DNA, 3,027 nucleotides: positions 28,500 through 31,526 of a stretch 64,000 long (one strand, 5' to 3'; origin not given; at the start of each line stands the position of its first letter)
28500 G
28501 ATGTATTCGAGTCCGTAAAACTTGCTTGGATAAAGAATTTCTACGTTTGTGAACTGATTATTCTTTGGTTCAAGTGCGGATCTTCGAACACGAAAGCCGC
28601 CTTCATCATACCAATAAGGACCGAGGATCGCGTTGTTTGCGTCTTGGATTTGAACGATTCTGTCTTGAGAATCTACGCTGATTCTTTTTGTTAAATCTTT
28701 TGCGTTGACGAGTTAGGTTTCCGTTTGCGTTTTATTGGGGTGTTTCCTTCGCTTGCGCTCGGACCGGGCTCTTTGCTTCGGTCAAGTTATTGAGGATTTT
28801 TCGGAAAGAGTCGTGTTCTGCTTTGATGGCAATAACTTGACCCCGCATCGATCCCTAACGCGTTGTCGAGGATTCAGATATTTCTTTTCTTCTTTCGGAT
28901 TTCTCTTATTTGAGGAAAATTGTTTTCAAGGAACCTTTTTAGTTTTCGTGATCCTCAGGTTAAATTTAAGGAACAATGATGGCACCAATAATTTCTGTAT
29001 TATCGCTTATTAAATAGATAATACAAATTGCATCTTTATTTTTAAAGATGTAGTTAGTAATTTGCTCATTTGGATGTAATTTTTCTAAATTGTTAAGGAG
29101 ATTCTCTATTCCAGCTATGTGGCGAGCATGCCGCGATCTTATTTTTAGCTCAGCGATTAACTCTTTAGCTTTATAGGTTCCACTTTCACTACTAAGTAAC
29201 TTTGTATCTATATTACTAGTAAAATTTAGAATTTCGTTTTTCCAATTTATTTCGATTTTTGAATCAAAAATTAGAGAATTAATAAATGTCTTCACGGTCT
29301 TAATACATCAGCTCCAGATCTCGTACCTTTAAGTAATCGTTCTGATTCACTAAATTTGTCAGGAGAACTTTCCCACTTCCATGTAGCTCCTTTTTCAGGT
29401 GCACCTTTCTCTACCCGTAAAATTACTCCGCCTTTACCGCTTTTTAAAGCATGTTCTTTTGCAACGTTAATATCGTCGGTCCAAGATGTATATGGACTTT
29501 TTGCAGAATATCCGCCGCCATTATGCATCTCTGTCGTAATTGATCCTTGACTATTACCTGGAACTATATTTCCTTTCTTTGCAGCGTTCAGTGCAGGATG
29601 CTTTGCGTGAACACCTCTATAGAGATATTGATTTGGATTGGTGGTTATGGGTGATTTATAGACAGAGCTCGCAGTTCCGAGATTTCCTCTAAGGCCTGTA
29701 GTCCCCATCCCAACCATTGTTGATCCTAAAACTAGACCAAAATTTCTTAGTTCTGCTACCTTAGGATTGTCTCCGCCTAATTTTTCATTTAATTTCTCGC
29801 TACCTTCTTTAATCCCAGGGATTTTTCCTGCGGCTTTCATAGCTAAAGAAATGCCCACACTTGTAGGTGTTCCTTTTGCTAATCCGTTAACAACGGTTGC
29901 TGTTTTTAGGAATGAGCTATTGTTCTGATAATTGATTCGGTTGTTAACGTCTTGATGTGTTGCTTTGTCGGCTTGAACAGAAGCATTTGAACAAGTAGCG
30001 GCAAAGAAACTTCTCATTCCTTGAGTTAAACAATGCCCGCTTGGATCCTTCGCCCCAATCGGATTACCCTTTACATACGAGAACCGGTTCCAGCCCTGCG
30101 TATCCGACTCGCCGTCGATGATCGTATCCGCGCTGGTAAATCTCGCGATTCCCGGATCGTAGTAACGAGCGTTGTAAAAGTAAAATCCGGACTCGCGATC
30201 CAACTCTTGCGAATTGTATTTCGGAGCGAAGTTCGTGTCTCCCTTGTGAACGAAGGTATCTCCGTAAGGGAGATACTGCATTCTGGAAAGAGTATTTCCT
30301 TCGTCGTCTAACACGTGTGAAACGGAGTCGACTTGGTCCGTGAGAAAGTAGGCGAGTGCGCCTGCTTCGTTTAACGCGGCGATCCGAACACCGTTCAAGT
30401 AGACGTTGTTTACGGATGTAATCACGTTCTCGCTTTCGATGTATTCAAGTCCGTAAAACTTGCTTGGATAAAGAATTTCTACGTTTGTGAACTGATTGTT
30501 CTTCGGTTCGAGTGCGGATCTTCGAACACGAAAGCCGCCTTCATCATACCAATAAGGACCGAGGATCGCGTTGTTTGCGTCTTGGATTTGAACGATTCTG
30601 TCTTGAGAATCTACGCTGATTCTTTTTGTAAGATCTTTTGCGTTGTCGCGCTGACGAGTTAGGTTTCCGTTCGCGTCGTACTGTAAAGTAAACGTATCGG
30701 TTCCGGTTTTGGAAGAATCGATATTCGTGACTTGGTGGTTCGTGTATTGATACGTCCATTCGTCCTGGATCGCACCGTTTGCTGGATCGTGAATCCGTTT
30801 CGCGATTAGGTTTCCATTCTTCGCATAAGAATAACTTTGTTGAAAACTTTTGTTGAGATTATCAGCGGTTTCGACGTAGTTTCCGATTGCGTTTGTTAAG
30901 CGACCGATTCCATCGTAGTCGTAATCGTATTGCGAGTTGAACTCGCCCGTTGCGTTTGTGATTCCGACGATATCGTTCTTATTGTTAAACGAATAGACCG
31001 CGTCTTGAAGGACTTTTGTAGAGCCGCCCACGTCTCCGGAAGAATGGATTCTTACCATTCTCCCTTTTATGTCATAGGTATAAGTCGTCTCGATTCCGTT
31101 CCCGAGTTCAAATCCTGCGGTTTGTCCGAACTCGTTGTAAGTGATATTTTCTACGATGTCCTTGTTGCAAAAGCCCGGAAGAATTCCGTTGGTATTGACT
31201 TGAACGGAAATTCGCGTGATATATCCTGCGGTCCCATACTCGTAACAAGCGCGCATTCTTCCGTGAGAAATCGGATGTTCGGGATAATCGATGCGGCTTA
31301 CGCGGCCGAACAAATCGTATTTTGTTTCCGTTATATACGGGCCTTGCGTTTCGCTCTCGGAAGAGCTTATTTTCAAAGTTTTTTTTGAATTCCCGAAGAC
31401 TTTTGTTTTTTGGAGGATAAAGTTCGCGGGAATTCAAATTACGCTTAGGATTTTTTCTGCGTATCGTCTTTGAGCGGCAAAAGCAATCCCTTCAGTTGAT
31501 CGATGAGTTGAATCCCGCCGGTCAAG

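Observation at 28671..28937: ~260-bp repeat following each immunity gene contains a perfect 12-bp inverted repeat (stem-loop)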

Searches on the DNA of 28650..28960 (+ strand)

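Call 27: search_dna_similar(query=window:28671-28960:+, collection=plasmids, mode=distant, max_evalue=0.01, max_rows=40)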
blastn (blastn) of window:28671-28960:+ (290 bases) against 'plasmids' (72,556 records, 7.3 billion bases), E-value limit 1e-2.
Records with a match: 35; places in all: 68; records where one place covers at least 80% of the query: 6.
Best place of each record, by identity: 80-90% 16; 60-80% 19.
By first word of the organism name: Leptospira 35.
By predicted mobility (MOB-suite, as given by PLSDB): non-mobilizable 35.
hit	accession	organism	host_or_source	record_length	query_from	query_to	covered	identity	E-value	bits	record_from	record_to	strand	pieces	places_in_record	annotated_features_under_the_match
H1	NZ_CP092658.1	Leptospira kirschneri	Homo sapiens,blood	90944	1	262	90%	77.0%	3e-50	205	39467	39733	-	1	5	none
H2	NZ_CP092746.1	Leptospira interrogans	Homo sapiens,blood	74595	1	262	90%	75.6%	3e-44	186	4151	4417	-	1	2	none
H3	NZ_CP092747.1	Leptospira interrogans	Homo sapiens,blood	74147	1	262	90%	75.6%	3e-44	186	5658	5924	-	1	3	none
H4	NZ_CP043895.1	Leptospira interrogans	Homo sapiens,cell culture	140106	1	262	90%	75.6%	8e-46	191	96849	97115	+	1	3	none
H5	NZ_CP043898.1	Leptospira interrogans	Homo sapiens,cell culture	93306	1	262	90%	75.6%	8e-46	191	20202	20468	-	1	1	none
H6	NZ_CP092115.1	Leptospira noguchii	Bos taurus,Cell culture,urine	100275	1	262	90%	75.3%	2e-40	172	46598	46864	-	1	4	none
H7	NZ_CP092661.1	Leptospira kirschneri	Homo sapiens,blood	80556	35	196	56%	81.6%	2e-34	152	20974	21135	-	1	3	none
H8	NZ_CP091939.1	Leptospira noguchii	Bos taurus,Cell culture,urine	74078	112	262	52%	77.6%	7e-21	108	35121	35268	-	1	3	none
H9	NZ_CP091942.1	Leptospira noguchii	Bos taurus,Cell culture,urine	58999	112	262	52%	75.0%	2e-15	91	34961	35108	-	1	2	none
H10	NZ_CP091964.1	Leptospira noguchii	Homo sapiens,Cell culture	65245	112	262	52%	73.0%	1e-10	73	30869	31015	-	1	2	none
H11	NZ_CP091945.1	Leptospira noguchii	Bos taurus,Cell culture,urine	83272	112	262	52%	71.9%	2e-8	67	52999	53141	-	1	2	none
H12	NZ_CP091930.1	Leptospira noguchii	Bos taurus,Cell culture,urine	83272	112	262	52%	71.9%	2e-8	67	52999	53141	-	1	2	none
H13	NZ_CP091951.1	Leptospira noguchii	Bos taurus,Cell culture,urine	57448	162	262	35%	80.2%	2e-14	87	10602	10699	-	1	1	none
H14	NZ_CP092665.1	Leptospira interrogans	Homo sapiens,blood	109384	91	194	36%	74.0%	8e-8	65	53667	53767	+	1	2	none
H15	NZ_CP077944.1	Leptospira interrogans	Canis lupus familiaris,urine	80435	167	264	34%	76.5%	6e-9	68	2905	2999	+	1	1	none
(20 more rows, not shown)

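Call 29: get_annotated_region(hit=H1, flank=12000)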
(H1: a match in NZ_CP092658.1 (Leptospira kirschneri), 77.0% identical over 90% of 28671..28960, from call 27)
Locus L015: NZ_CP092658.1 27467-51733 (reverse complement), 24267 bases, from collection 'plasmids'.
description: Leptospira kirschneri strain FMAS_PN5 plasmid pLiSL20, complete sequence
organism: Leptospira kirschneri (NCBI taxid 29507)
taxonomy: Bacteria; Spirochaetota; Spirochaetia; Leptospirales; Leptospiraceae; Leptospira; Leptospira kirschneri
host: -; source: Homo sapiens,blood; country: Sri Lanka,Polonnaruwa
typing (MOB-suite, as given by PLSDB): non-mobilizable; replicon rep_cluster_216
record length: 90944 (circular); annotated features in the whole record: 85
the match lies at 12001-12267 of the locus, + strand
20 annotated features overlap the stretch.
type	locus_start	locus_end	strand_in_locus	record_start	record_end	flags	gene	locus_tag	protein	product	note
CDS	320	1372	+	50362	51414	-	-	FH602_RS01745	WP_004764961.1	DUF1565 domain-containing protein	-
CDS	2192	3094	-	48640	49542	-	-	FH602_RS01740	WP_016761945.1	Rpn family recombination-promoting nuclease/putative transposase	-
CDS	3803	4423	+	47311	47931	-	-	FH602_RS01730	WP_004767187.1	hypothetical protein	-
CDS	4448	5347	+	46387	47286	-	-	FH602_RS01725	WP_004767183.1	membrane protein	-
CDS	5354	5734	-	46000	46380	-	-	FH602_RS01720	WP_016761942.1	hypothetical protein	-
CDS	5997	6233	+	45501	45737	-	-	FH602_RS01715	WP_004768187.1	hypothetical protein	-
CDS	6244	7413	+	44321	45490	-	-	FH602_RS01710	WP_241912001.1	helix-turn-helix domain-containing protein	-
CDS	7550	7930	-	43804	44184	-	-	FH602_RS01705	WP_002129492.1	hypothetical protein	-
CDS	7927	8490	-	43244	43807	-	-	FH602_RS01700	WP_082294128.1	polymorphic toxin type 10 domain-containing protein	-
CDS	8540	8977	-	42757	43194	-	-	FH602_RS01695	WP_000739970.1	hypothetical protein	-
CDS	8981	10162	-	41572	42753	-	-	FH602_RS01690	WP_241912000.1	RHS repeat-associated core domain-containing protein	-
CDS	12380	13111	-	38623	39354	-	-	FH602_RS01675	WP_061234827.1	hypothetical protein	-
CDS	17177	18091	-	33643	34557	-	-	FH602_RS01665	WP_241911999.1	Rpn family recombination-promoting nuclease/putative transposase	-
CDS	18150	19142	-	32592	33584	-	-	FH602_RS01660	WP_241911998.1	DUF1016 N-terminal domain-containing protein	-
CDS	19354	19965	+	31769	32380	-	-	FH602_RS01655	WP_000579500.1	hypothetical protein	-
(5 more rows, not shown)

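Call 32: get_annotated_region(hit=H6, flank=20000)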
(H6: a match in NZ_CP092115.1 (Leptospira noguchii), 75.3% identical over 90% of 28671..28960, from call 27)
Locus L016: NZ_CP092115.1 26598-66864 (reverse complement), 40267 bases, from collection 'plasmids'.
description: Leptospira noguchii strain IP1804061 plasmid p2_LIP1804061, complete sequence
organism: Leptospira noguchii (NCBI taxid 28182)
taxonomy: Bacteria; Spirochaetota; Spirochaetia; Leptospirales; Leptospiraceae; Leptospira; Leptospira noguchii
host: -; source: Bos taurus,Cell culture,urine; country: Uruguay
typing (MOB-suite, as given by PLSDB): non-mobilizable; replicon rep_cluster_216
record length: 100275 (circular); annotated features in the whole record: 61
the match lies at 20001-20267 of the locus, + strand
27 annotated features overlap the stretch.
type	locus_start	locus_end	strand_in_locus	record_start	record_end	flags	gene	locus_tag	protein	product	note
CDS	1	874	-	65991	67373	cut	-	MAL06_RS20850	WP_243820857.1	RHS repeat-associated core domain-containing protein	-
CDS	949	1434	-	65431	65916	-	-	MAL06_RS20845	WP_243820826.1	hypothetical protein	-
CDS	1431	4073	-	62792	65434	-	-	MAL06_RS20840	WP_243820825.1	RHS repeat-associated core domain-containing protein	-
CDS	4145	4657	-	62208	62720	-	-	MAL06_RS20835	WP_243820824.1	hypothetical protein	-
CDS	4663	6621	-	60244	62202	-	-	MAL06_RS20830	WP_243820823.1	RHS repeat-associated core domain-containing protein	-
CDS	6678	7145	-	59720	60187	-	-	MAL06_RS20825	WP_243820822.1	hypothetical protein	-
CDS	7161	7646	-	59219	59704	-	-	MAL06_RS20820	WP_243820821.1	hypothetical protein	-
CDS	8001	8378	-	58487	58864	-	-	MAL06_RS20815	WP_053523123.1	hypothetical protein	-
CDS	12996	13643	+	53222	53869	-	-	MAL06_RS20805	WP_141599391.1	hypothetical protein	-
CDS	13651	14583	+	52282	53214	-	-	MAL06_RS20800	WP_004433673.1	histidine kinase N-terminal 7TM domain-containing protein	-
CDS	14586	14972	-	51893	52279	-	-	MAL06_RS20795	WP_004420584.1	helix-turn-helix transcriptional regulator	-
CDS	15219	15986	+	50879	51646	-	-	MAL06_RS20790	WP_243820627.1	helix-turn-helix domain-containing protein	-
CDS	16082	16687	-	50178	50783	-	-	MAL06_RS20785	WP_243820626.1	hypothetical protein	-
CDS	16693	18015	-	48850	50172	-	-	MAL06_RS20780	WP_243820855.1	polymorphic toxin type 10 domain-containing protein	-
CDS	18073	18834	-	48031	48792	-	-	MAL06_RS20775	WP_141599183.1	hypothetical protein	-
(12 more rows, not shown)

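Call 33: get_annotated_region(hit=H4, flank=20000)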
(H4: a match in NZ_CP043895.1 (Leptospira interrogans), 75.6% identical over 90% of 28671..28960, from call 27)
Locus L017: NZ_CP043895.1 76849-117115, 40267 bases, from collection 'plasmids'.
description: Leptospira interrogans serovar Bataviae strain 1489 plasmid p1, complete sequence
organism: Leptospira interrogans (NCBI taxid 312175)
taxonomy: Bacteria; Spirochaetota; Spirochaetia; Leptospirales; Leptospiraceae; Leptospira; Leptospira interrogans
host: -; source: Homo sapiens,cell culture; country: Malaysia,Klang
typing (MOB-suite, as given by PLSDB): non-mobilizable; replicon rep_cluster_216
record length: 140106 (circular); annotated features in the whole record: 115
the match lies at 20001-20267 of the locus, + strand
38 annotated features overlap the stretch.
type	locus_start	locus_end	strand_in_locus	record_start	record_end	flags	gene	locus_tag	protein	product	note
CDS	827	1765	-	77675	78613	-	-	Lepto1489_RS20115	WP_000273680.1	DUF4062 domain-containing protein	-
CDS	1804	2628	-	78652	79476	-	-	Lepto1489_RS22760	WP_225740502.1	hypothetical protein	-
CDS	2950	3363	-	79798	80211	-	-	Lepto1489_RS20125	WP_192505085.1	hypothetical protein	-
CDS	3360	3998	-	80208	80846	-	-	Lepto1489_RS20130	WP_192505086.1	hypothetical protein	-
CDS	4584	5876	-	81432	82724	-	-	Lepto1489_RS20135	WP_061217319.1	HEPN/Toprim-associated domain-containing protein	-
CDS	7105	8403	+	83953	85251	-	ltrA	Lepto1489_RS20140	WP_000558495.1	group II intron reverse transcriptase/maturase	GO:0000373 - Group II intron splicing [Evidence IEA]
CDS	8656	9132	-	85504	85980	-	-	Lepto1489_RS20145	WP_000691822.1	hypothetical protein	-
CDS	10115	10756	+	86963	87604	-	-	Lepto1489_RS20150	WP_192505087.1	hypothetical protein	-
CDS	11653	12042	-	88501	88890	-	-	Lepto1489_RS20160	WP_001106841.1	helix-turn-helix transcriptional regulator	-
CDS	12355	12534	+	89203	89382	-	-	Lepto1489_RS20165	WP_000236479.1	hypothetical protein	-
CDS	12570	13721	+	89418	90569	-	-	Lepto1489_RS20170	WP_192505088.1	helix-turn-helix domain-containing protein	-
CDS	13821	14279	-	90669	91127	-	-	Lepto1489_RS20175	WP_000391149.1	hypothetical protein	-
CDS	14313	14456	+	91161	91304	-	-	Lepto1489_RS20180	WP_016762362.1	hypothetical protein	-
CDS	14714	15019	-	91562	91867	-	-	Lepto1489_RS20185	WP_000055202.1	hypothetical protein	-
CDS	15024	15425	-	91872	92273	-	-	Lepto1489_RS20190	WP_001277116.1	hypothetical protein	-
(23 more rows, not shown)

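Call 78: search_rna_families(source=window, start=28650, end=28950, threshold=evalue, max_evalue=10, show_alignments=1)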
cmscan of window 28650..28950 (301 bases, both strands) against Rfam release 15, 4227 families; matches with E-value up to 10: 3.
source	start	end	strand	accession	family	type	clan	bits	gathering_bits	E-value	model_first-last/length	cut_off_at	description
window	28885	28944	+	RF00110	RybB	Gene; sRNA;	-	12.9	40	3.9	1-79/79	no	RybB RNA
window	28884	28933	-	RF02098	DGCR5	Gene; lncRNA;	-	12.1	50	9.6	1-49/49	no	DiGeorge syndrome critical region gene 5 conserved region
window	28785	28895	-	RF01222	sn2417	Gene; snRNA; snoRNA; CD-box;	-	11.8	80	6.7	1-123/123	no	Small nucleolar RNA sn2417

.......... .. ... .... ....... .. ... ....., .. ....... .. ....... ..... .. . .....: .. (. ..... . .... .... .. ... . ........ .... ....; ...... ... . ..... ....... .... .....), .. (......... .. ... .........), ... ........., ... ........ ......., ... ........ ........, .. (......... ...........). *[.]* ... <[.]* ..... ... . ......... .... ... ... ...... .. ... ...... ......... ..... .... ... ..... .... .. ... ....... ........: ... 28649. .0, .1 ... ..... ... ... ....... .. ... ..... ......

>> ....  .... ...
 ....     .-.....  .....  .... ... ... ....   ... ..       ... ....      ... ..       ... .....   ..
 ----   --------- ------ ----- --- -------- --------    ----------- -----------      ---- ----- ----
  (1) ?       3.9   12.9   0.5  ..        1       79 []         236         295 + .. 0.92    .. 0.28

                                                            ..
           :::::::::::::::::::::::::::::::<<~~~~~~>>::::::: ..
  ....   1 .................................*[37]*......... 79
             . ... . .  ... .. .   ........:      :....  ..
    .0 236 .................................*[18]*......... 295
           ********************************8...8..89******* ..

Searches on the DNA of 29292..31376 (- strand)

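Call 94: search_with_rna_model(model_id=R1, source=L064, max_evalue=0.01, show_alignments=3)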
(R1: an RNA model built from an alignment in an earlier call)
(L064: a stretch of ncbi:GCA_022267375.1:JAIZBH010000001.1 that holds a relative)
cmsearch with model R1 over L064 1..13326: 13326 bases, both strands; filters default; matches with E-value up to 0.01: 7.
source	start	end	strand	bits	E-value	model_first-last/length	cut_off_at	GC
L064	3724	3822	+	83.5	8.2e-20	1-98/98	no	0.47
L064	5925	6023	+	83.2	1e-19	1-98/98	no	0.52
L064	1670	1769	+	42.2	4.4e-09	1-98/98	no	0.44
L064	8933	9041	+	40.6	1.1e-08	1-98/98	no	0.48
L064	5944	6006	-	22.1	0.00071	20-81/98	no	0.43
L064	3743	3805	-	22.1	0.00071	20-81/98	no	0.38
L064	1689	1751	-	20.8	0.0016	20-81/98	no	0.43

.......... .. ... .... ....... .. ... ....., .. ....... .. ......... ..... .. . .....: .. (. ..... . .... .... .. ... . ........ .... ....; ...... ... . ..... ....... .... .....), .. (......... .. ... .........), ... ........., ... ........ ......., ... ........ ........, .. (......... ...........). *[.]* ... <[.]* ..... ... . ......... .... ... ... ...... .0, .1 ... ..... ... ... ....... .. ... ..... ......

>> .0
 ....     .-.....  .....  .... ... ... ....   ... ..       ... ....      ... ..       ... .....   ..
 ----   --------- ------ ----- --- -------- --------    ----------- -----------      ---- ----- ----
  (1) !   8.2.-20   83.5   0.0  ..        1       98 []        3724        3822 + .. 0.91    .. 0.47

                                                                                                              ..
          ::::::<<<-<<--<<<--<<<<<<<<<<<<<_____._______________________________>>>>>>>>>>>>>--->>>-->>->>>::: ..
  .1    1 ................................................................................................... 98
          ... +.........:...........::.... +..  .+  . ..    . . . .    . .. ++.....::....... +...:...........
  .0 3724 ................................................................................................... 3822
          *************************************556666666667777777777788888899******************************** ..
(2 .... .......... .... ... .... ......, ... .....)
